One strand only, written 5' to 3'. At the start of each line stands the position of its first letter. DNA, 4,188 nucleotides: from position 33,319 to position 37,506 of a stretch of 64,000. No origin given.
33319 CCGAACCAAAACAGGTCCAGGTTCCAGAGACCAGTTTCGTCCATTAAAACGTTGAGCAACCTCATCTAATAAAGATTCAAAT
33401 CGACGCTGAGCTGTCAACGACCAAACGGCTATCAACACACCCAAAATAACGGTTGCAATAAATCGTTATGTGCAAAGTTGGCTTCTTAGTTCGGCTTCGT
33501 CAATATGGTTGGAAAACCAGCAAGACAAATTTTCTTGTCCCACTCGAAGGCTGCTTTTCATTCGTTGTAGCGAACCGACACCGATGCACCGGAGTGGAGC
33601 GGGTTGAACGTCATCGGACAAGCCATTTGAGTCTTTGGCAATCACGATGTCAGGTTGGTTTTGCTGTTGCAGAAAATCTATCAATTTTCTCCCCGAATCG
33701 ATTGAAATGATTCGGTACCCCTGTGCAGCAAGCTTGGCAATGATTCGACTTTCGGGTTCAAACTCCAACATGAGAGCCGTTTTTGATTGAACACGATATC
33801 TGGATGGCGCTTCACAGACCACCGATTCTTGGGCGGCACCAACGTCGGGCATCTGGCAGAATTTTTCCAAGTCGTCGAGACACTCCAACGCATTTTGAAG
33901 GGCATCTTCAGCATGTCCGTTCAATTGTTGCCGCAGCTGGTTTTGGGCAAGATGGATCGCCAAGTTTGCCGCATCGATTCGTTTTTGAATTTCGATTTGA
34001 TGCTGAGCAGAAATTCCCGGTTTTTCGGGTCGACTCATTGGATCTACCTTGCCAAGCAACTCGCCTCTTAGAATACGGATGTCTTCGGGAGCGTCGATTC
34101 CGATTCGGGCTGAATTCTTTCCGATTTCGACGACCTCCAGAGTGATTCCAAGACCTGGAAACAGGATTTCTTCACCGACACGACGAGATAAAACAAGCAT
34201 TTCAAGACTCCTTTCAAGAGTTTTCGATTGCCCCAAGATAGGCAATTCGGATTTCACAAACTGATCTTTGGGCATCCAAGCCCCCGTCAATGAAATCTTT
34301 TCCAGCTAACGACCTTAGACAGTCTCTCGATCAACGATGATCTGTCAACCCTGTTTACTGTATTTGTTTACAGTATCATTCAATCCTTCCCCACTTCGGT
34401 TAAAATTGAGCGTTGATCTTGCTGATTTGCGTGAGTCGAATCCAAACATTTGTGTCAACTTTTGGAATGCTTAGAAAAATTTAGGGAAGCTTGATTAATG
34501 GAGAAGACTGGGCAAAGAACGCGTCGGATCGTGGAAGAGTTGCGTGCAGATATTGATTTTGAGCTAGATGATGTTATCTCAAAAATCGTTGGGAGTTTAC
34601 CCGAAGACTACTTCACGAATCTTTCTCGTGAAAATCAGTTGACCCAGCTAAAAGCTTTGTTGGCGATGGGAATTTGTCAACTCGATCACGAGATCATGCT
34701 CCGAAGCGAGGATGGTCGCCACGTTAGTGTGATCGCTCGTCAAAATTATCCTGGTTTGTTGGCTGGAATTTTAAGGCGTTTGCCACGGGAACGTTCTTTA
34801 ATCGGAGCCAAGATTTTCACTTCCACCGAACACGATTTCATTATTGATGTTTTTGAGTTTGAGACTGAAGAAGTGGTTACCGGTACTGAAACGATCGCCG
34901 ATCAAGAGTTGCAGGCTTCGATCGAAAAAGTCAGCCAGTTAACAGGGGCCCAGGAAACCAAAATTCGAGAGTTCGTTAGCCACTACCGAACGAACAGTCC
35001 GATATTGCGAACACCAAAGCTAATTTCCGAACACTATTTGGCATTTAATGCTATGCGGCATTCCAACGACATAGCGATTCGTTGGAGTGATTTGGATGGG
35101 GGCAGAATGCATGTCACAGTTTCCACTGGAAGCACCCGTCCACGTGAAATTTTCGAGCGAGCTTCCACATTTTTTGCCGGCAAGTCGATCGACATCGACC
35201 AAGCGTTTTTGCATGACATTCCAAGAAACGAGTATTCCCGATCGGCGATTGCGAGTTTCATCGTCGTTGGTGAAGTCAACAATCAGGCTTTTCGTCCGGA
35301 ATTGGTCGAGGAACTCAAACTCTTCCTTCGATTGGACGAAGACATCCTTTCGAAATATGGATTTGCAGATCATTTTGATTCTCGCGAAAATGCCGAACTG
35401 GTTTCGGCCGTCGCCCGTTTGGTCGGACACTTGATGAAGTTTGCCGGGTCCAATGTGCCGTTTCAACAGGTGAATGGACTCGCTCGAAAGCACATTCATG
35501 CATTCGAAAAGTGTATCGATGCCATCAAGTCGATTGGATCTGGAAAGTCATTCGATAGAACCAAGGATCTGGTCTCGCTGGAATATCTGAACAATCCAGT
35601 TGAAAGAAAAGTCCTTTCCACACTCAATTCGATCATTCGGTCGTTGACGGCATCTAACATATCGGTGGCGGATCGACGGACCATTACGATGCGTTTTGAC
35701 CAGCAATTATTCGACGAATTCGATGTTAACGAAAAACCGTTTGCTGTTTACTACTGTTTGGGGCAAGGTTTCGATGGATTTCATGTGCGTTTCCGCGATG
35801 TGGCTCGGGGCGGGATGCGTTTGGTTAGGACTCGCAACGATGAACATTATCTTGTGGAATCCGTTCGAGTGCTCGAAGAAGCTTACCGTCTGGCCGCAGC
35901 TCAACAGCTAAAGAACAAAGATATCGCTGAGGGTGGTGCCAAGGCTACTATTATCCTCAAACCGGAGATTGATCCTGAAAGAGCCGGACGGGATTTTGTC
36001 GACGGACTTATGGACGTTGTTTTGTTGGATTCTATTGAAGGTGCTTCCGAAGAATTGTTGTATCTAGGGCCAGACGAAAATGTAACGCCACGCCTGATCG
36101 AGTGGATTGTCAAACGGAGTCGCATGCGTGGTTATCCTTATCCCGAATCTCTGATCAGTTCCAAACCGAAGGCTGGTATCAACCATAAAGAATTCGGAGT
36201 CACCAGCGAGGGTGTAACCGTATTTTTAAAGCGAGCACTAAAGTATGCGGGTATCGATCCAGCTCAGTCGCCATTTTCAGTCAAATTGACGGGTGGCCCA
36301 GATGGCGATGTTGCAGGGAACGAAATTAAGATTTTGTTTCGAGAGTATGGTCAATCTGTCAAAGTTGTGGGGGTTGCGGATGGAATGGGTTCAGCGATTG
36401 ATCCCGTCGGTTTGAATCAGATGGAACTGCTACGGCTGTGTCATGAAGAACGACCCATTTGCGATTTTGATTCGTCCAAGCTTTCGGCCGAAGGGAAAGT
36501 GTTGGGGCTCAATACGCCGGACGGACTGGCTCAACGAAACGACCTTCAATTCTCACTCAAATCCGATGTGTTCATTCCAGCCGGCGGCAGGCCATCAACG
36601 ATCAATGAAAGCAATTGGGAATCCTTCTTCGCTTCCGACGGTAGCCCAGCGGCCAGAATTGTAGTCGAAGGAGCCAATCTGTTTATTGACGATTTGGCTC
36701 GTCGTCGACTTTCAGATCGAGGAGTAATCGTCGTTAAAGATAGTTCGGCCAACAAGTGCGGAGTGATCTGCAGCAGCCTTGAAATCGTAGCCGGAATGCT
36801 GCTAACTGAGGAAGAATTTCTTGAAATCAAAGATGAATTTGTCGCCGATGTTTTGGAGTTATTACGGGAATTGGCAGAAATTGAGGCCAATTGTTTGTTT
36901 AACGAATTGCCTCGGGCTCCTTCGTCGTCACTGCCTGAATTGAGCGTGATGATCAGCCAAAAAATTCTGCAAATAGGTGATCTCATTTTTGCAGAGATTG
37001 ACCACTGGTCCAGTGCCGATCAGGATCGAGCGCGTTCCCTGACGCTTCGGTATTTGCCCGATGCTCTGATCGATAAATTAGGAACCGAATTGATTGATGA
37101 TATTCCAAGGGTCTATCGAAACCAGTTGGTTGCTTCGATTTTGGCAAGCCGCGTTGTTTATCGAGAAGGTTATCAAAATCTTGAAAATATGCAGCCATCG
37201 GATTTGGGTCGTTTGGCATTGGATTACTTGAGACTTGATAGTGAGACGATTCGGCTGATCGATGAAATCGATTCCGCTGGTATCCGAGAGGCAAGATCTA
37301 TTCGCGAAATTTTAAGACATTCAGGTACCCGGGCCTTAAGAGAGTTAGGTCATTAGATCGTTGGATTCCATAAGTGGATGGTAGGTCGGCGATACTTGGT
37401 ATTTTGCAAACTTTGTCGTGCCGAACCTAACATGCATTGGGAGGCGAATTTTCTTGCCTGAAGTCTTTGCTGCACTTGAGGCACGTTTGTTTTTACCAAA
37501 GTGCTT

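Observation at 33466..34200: CsrA RNA-binding domain fused to a coiled linker and a receiver-like alpha/beta domain (244 aa instead of ~60-75)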

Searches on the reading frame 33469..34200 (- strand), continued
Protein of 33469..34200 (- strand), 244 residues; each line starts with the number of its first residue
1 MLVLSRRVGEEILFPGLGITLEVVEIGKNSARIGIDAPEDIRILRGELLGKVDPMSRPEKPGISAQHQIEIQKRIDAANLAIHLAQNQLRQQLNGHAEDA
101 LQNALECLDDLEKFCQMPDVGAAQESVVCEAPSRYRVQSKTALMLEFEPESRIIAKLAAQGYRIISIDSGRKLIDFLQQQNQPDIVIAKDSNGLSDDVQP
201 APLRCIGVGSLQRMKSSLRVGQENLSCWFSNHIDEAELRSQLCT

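Call 36: find_related_loci(query=A3, collection=genome_contigs, flank=8000)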
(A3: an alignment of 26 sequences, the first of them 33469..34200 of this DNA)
Query A3 (244 aa) in genome_contigs; peptide patterns used: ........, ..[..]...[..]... (x = any residue, [..] = any of these).
600 stretches matched a pattern (row limit reached: there are more); 438 encode a relative of the query (tblastn E <= 1e-3); the best 80 are kept; 80 distinct loci.
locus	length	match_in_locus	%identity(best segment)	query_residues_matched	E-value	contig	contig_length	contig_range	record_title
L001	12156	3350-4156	42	1-242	3e-56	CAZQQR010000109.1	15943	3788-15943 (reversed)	MAG TPA_asm: uncultured Pirellulaceae bacterium isolate SRP268394_co1_88 genome assembly, contig: NODE_6108_length_15943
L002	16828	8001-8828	38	1-240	9e-47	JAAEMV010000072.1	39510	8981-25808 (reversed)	MAG: Planctomycetaceae bacterium isolate Bse_15 BseG_CONTIG145168, whole genome shotgun sequence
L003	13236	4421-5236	37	1-236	7e-47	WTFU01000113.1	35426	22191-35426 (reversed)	MAG: Mariniblastus sp. isolate CO36386bin_10 NODE_677_length_35426_cov_12.543298, whole genome shotgun sequence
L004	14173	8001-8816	37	1-236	9e-47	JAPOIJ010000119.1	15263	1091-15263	MAG: Planctomycetota bacterium isolate bin33 k141_4848844_length_15263_cov_18.8548, whole genome shotgun sequence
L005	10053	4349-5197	37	1-236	1e-44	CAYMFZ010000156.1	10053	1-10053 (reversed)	MAG TPA_asm: uncultured Pirellulaceae bacterium isolate SRP268394_co1_103 genome assembly, contig: NODE_10345_length_100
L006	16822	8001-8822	35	1-236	2e-43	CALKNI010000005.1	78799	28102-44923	MAG: uncultured Pirellulaceae bacterium isolate S4_Bin_Bin_204_1 genome assembly, contig: c_000001817871, whole genome s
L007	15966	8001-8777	35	1-231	1e-39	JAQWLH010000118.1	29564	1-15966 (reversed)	MAG: Mariniblastus sp. isolate cluster2_bin.120 k141_4554678, whole genome shotgun sequence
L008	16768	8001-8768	38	1-234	2e-39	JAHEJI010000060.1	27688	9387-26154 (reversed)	MAG: Planctomycetaceae bacterium isolate Ww544 NODE_3263_length_27688_cov_3.632713, whole genome shotgun sequence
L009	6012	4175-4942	36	1-234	2e-39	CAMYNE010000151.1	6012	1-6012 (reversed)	MAG: uncultured Pirellulaceae bacterium isolate FCS_M_Planctomycetota_03 genome assembly, contig: scaffold_14526, whole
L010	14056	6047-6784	36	1-238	7e-38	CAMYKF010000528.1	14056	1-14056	MAG: uncultured Pirellulaceae bacterium isolate FCS_M_Planctomycetota_04 genome assembly, contig: scaffold_5010, whole g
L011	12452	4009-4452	48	1-141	2e-34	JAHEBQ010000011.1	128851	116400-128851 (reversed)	MAG: Planctomycetaceae bacterium isolate Ww147 NODE_123_length_128851_cov_4.474816, whole genome shotgun sequence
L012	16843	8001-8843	33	1-221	1e-31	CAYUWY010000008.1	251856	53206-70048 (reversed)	MAG TPA_asm: uncultured Pirellulaceae bacterium isolate binchicken_co366_88 genome assembly, contig: NODE_9_length_25185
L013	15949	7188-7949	31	1-243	3e-28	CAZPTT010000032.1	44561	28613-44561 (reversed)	MAG TPA_asm: uncultured Pirellulaceae bacterium isolate SRP268394_co2_159 genome assembly, contig: NODE_1022_length_4456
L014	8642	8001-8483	44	1-152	4e-27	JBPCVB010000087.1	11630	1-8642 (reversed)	MAG: Pirellulaceae bacterium isolate MAG_seacave_29 S1Ck127_9709565, whole genome shotgun sequence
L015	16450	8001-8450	41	1-112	2e-27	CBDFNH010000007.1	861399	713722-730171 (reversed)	MAG: Mariniblastus sp. isolate 844e0ca8-63de-4b7c-a7b1-361d2aa9ca28 genome assembly, contig: contig_7, whole genome shot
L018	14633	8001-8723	30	1-238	5e-23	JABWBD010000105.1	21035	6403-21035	MAG: Pirellulales bacterium isolate MAG_21 scaffold_2586, whole genome shotgun sequence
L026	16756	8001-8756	29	1-238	8e-21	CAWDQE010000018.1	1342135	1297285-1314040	MAG: uncultured Planctomycetia bacterium isolate MFD01231.bin.2.20 genome assembly, contig: contig_6736, whole genome sh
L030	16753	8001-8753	28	1-233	1e-18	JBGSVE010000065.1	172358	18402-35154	MAG: Pirellulaceae bacterium isolate JTS-AC45 k141_210309, whole genome shotgun sequence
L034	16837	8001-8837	27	1-244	4e-17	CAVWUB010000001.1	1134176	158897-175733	MAG: uncultured Planctomycetaceae bacterium isolate MFD03066.bin.1.8 genome assembly, contig: contig_10156, whole genome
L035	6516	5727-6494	27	1-233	3e-16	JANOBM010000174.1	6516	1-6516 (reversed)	MAG: Planctomycetaceae bacterium isolate VAR_18_metabat_111 VAR_18_k141_2288304, whole genome shotgun sequence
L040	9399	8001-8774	27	1-233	4e-15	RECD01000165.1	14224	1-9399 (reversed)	MAG: Planctomycetaceae bacterium isolate DLM2.Bin10 NODE_6105_length_14224_cov_30.6179, whole genome shotgun sequence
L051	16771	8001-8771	24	1-233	3e-12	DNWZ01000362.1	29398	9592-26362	MAG TPA_asm: Planctomycetaceae bacterium isolate UBA11397 contig_32674, whole genome shotgun sequence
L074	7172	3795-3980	43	1-67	3e-8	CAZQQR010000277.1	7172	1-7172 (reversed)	MAG TPA_asm: uncultured Pirellulaceae bacterium isolate SRP268394_co1_88 genome assembly, contig: NODE_15252_length_7172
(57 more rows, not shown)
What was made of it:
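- Tried and rejected: I repeated it with the query-branch alignment (call 36).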

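Call 44: search_protein_families(library=pfam, proteins=[L013:8026-12504:-, L026:8794-12645:-, L030:5660-7894:-, L034:4459-7638:-, L035:2166-5465:-, L040:4369-7893:-, L051:4169-7783:-, L018:8626-10257:+], max_evalue=0.00001)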
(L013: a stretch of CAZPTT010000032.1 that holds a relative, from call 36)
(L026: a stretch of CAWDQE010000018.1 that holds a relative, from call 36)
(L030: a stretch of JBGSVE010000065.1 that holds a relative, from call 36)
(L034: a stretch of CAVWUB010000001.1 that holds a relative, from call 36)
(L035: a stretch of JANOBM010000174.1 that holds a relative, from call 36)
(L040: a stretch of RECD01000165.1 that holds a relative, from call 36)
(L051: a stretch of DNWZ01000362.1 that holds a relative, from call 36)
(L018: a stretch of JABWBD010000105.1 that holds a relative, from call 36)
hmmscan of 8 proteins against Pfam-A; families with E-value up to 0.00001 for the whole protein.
L013:8026-12504:- (1492 aa): 12 families
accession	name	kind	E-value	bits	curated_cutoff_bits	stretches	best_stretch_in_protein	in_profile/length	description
PF01339.22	CheB_methylest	-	1.9e-56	191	24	1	41-216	1-174/174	CheB methylesterase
PF01739.24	CheR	-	2.6e-54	184.1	27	1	306-494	2-191/195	CheR methyltransferase, SAM binding domain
PF13426.13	PAS_9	-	1.1e-28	100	27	2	882-984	2-103/103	PAS domain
PF00989.32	PAS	-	2.3e-28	98.9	22.6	2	999-1111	3-113/113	PAS fold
PF02518.31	HATPase_c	-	4.9e-28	98.2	26.4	1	1239-1351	1-110/111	Histidine kinase-, DNA gyrase B-, and HSP90-like ATPase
PF08448.16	PAS_4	-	1.3e-25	90.2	23.1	1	878-986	2-109/110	PAS fold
PF13596.12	PAS_10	-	2e-25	89.9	22.1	1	756-861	1-106/106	PAS domain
PF00072.30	Response_reg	-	3.2e-20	72.8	30.2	1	1374-1488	1-110/111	Response regulator receiver domain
PF00512.31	HisKA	-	2.3e-15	56.8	26.9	1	1128-1192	2-65/66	His Kinase A (phospho-acceptor) domain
PF13188.13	PAS_8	-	8.7e-14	51.3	21.8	0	998-1046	2-50/65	PAS domain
PF03705.20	CheR_N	-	3.6e-10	39.8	27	1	242-288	4-50/53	CheR methyltransferase, all-alpha domain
PF08447.18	PAS_3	-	1e-09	39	25.6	0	894-977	2-87/89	PAS fold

L026:8794-12645:- (1283 aa): 8 families
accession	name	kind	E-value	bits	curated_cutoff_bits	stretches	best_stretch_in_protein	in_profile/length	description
PF01339.22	CheB_methylest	-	1.9e-59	200.7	24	1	87-262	1-174/174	CheB methylesterase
PF01739.24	CheR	-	1.2e-50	172.2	27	1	352-543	2-194/195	CheR methyltransferase, SAM binding domain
PF02518.31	HATPase_c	-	1.3e-26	93.6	26.4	1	1034-1146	1-110/111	Histidine kinase-, DNA gyrase B-, and HSP90-like ATPase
PF13596.12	PAS_10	-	2.6e-24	86.3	22.1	1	796-899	1-105/106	PAS domain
PF00072.30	Response_reg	-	8.1e-22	77.9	30.2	1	1167-1276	1-108/111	Response regulator receiver domain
PF00512.31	HisKA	-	9.2e-14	51.7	26.9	1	923-987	2-65/66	His Kinase A (phospho-acceptor) domain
PF03705.20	CheR_N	-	7.2e-11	42.1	27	1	292-337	7-52/53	CheR methyltransferase, all-alpha domain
PF08448.16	PAS_4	-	1.5e-08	35.2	23.1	1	805-900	6-106/110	PAS fold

L030:5660-7894:- (744 aa): 4 families
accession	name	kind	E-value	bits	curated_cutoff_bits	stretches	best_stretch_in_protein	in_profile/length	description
PF02518.31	HATPase_c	-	1.5e-25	90.2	26.4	1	492-604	1-110/111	Histidine kinase-, DNA gyrase B-, and HSP90-like ATPase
PF00072.30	Response_reg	-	5.6e-21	75.2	30.2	1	630-741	1-110/111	Response regulator receiver domain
PF13596.12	PAS_10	-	5.6e-18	66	22.1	1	244-345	4-105/106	PAS domain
PF00512.31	HisKA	-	1.8e-16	60.3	26.9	1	380-446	1-66/66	His Kinase A (phospho-acceptor) domain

L034:4459-7638:- (1059 aa): 9 families
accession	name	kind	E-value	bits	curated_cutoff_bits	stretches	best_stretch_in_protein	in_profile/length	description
PF08448.16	PAS_4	-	2e-45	154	23.1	3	323-430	2-108/110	PAS fold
PF00989.32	PAS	-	2.8e-43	147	22.6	2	317-419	2-105/113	PAS fold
PF13426.13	PAS_9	-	1.2e-42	144.8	27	3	453-555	2-102/103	PAS domain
PF08447.18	PAS_3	-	1.2e-32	112.5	25.6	2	592-674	2-85/89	PAS fold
PF02518.31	HATPase_c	-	2.2e-24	86.5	26.4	1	809-921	1-110/111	Histidine kinase-, DNA gyrase B-, and HSP90-like ATPase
PF13596.12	PAS_10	-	4.6e-22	79.1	22.1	1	202-305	2-105/106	PAS domain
PF13188.13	PAS_8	-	5.8e-22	77.2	21.8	1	316-372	1-57/65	PAS domain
PF00072.30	Response_reg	-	2.3e-21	76.5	30.2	1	945-1056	1-110/111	Response regulator receiver domain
PF00512.31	HisKA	-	4.2e-15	56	26.9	1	697-763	1-66/66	His Kinase A (phospho-acceptor) domain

L035:2166-5465:- (1099 aa): 9 families
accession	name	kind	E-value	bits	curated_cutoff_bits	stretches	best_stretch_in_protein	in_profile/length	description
PF00989.32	PAS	-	4.8e-43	146.2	22.6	3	344-448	3-108/113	PAS fold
PF13426.13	PAS_9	-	1.8e-40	137.8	27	2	478-581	1-102/103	PAS domain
PF08448.16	PAS_4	-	3e-35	121.2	23.1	3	474-584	1-109/110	PAS fold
PF08447.18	PAS_3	-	1.3e-28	99.5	25.6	2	618-701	2-86/89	PAS fold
PF13188.13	PAS_8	-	1.5e-27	95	21.8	2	343-394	2-51/65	PAS domain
PF02518.31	HATPase_c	-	2.4e-24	86.4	26.4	1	835-959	1-110/111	Histidine kinase-, DNA gyrase B-, and HSP90-like ATPase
PF00072.30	Response_reg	-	1.6e-19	70.5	30.2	1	985-1096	1-110/111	Response regulator receiver domain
PF00512.31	HisKA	-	1.7e-16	60.5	26.9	1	723-789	1-66/66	His Kinase A (phospho-acceptor) domain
PF13596.12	PAS_10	-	2.6e-16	60.6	22.1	1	227-331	1-105/106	PAS domain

L040:4369-7893:- (1174 aa): 10 families
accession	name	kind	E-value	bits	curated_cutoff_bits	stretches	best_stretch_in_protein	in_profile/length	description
PF13426.13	PAS_9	-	1.5e-46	157.3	27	3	441-543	2-103/103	PAS domain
PF08448.16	PAS_4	-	4.6e-44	149.6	23.1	3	437-545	2-109/110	PAS fold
PF00989.32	PAS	-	5.5e-42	142.8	22.6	3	434-541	5-113/113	PAS fold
PF08447.18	PAS_3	-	1.3e-28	99.5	25.6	2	705-790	1-87/89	PAS fold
PF02518.31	HATPase_c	-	4.6e-26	91.9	26.4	1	923-1035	1-110/111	Histidine kinase-, DNA gyrase B-, and HSP90-like ATPase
PF13188.13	PAS_8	-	4.8e-25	87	21.8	2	434-487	5-55/65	PAS domain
PF00072.30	Response_reg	-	7e-21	74.9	30.2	1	1060-1171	1-110/111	Response regulator receiver domain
PF13596.12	PAS_10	-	1.4e-18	67.9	22.1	1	315-419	1-105/106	PAS domain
PF00512.31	HisKA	-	2e-15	57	26.9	1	811-877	1-66/66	His Kinase A (phospho-acceptor) domain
PF14598.12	PAS_11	-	3.9e-08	33.7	25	0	699-772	8-80/109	PAS domain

L051:4169-7783:- (1204 aa): 9 families
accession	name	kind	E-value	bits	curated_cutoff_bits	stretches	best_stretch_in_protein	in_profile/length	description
PF13426.13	PAS_9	-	8.9e-43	145.2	27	3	597-699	2-102/103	PAS domain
PF00989.32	PAS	-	3.5e-41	140.2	22.6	3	461-570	2-112/113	PAS fold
PF08448.16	PAS_4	-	2.2e-36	124.8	23.1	2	720-829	2-109/110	PAS fold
PF08447.18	PAS_3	-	1.7e-31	108.7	25.6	2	737-818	3-85/89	PAS fold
PF02518.31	HATPase_c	-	3.2e-25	89.2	26.4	1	953-1065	1-110/111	Histidine kinase-, DNA gyrase B-, and HSP90-like ATPase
PF13188.13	PAS_8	-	1.8e-21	75.7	21.8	1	460-513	1-55/65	PAS domain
PF00072.30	Response_reg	-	8.5e-20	71.4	30.2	1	1090-1201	1-110/111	Response regulator receiver domain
PF13596.12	PAS_10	-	3.3e-19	69.9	22.1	1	333-421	3-90/106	PAS domain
PF00512.31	HisKA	-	6e-15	55.5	26.9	1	841-907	1-66/66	His Kinase A (phospho-acceptor) domain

L018:8626-10257:+ (543 aa): 5 families
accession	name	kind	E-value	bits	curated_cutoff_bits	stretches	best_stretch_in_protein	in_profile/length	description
PF02518.31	HATPase_c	-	1.5e-28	99.9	26.4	1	291-403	1-110/111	Histidine kinase-, DNA gyrase B-, and HSP90-like ATPase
PF00072.30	Response_reg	-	1.1e-23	83.9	30.2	1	424-534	1-109/111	Response regulator receiver domain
PF00512.31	HisKA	-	1.5e-15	57.4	26.9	1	180-242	2-63/66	His Kinase A (phospho-acceptor) domain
PF13188.13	PAS_8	-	6.1e-09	35.9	21.8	1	71-122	1-53/65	PAS domain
PF00989.32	PAS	-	9.6e-08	32.5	22.6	1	72-121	2-51/113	PAS fold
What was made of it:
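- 8/8 tested neighbours are PAS-HisKA-HATPase_c-REC hybrid kinases (call 44).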

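Call 69: search_protein_families(library=pfam, proteins=[L074:3402-3743:+, L074:3795-4007:+, L074:4028-4237:+, L074:2259-3146:-], max_evalue=0.01)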
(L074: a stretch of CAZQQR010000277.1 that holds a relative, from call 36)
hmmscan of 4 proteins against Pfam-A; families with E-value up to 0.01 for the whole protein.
L074:3402-3743:+ (113 aa): 0 families

L074:3795-4007:+ (70 aa): 1 family
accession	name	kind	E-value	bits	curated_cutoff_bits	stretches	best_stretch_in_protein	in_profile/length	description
PF02599.21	CsrA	-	5.2e-21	74.8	27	1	1-47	1-47/53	Global regulator protein family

L074:4028-4237:+ (69 aa): 0 families

L074:2259-3146:- (295 aa): 1 family
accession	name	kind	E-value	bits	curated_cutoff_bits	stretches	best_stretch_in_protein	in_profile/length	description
PF02616.19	SMC_ScpA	-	1e-33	117.7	24.6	1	45-263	1-229/232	Segregation and condensation protein ScpA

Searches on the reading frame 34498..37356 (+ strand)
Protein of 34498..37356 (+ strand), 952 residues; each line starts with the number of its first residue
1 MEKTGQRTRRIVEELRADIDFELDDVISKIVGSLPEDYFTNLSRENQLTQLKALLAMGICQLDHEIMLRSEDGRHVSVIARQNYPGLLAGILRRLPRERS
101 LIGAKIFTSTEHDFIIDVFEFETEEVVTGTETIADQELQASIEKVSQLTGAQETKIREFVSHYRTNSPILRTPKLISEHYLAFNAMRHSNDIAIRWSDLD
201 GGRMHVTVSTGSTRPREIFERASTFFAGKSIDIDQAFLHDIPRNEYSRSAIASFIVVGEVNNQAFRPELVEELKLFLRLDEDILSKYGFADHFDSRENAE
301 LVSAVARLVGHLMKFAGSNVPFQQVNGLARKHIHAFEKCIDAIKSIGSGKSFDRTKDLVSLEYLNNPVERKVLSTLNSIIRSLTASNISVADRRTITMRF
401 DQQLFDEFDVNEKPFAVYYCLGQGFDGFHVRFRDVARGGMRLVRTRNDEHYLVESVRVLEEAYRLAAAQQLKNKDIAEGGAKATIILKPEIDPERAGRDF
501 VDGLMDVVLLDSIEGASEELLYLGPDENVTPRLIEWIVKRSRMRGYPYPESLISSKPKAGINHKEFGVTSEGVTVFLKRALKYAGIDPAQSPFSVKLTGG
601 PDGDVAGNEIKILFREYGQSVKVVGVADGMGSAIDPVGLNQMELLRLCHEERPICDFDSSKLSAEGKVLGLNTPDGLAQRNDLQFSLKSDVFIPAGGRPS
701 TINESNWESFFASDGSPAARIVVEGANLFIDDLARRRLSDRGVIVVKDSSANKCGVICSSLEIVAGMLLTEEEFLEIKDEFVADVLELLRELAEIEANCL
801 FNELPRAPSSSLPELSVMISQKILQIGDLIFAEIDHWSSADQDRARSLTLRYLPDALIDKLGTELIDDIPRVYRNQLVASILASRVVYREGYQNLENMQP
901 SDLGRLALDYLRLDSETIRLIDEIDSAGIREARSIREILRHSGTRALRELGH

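Call 40: search_protein_families(library=pfam, proteins=[window:34498-37356:+], max_evalue=0.001)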
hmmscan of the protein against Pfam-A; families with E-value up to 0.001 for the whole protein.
window:34498-37356:+ (952 aa): 2 families
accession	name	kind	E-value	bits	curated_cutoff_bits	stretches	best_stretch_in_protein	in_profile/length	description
PF00208.27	ELFV_dehydrog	-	1.7e-29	103.7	23.4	1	561-776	3-197/241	Glutamate/Leucine/Phenylalanine/Valine dehydrogenase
PF05088.18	Bac_GDH_CD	-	6.2e-18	65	22.8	2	369-490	14-130/497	Bacterial NAD-glutamate dehydrogenase, catalytic domain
